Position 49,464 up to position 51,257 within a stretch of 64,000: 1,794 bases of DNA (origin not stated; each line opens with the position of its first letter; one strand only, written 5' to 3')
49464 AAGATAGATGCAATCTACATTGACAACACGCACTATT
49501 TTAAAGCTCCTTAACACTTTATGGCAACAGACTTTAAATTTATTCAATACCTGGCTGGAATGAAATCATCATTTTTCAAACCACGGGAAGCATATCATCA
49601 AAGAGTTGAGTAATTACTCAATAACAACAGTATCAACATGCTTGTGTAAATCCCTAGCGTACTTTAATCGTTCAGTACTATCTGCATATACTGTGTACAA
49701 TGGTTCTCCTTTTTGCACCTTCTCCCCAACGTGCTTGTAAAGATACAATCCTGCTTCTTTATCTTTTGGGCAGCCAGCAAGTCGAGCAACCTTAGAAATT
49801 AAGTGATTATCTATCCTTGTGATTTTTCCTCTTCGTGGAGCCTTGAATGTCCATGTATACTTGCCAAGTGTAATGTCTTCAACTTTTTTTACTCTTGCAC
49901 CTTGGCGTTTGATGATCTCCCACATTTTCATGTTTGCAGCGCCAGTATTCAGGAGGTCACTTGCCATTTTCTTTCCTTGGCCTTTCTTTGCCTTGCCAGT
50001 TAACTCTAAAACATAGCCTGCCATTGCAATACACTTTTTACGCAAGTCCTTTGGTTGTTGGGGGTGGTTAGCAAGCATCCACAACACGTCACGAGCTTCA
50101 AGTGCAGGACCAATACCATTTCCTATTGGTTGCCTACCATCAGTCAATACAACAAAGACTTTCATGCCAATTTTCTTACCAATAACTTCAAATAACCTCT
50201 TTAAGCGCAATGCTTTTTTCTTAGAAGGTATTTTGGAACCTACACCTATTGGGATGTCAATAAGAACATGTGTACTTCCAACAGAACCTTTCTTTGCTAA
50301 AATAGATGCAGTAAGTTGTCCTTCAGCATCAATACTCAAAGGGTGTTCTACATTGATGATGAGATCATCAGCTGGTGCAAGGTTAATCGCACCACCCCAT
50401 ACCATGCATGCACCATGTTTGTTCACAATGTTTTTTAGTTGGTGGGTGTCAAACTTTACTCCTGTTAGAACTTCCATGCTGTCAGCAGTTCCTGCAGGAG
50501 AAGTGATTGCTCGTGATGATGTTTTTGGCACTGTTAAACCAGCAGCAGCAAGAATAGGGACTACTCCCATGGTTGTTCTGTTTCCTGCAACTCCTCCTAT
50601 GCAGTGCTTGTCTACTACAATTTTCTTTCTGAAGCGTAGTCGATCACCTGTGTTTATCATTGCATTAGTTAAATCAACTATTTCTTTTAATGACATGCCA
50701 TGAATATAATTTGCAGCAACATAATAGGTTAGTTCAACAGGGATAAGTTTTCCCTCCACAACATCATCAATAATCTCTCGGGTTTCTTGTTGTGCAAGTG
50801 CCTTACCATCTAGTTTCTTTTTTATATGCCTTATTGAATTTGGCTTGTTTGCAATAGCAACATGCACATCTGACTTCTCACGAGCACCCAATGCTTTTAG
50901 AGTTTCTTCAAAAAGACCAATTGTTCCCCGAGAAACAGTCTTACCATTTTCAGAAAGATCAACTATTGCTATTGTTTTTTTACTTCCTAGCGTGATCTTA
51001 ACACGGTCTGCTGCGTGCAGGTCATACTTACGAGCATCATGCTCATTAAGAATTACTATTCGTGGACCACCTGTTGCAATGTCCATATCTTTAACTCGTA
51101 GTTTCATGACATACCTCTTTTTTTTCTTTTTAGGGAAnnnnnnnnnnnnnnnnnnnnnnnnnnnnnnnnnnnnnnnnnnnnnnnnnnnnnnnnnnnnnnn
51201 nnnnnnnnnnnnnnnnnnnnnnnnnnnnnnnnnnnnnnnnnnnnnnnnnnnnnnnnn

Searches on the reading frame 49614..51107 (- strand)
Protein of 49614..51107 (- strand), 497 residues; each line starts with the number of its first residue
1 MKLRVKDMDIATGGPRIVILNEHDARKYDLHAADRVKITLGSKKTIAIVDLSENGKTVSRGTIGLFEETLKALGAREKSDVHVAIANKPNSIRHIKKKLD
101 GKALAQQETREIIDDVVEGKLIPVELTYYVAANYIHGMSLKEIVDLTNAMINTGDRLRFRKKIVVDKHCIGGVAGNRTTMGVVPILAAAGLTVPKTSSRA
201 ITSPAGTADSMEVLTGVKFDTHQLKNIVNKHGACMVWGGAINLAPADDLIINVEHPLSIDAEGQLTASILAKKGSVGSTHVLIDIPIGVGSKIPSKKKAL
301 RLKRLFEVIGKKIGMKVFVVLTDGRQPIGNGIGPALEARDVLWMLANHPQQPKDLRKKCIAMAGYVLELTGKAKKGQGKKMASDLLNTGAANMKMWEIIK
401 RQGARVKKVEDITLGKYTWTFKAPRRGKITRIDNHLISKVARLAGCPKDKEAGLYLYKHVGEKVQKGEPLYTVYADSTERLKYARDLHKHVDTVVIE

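Call 22: search_protein_families(library=ncbifam, proteins=[window:49614-51107:-], max_evalue=0.00001)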
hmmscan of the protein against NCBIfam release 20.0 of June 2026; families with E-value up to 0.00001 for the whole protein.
window:49614-51107:- (497 aa): 10 families
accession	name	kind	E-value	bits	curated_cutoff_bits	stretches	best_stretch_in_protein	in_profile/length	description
NF003338.0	PRK04350.1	subfamily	2e-187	623.6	434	1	1-495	1-493/502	thymidine phosphorylase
TIGR02645.1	ARCH_P_rylase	hypoth_equivalog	9.4e-179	594.9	434.6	1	3-497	1-492/493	putative thymidine phosphorylase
TIGR03327.1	AMP_phos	equivalog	1.5e-176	587.8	535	1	3-497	2-493/500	AMP phosphorylase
TIGR02644.1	Y_phosphoryl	subfamily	7.5e-65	219.3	409.05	1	95-488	5-410/417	pyrimidine-nucleoside phosphorylase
NF004490.0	PRK05820.1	equivalog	2.4e-60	204.4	269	1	94-487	8-415/439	thymidine phosphorylase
NF004747.0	PRK06078.1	equivalog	7e-54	183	559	1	94-491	6-415/434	pyrimidine-nucleoside phosphorylase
TIGR02643.1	T_phosphoryl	equivalog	3.7e-45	154.6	570.7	1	95-485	7-413/437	thymidine phosphorylase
TIGR01245.1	trpD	equivalog_domain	8.7e-12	45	199.05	1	96-234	2-144/330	anthranilate phosphoribosyltransferase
NF011201.0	PRK14607.1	equivalog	1.8e-11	43.4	670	1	93-222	197-327/534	bifunctional anthranilate synthase component II/anthranilate phosphoribosyltransferase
NF007073.0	PRK09522.1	equivalog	6.4e-07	28.7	738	1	88-236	196-348/531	bifunctional anthranilate synthase glutamate amidotransferase component TrpG/anthranilate phosphoribosyltransferase TrpD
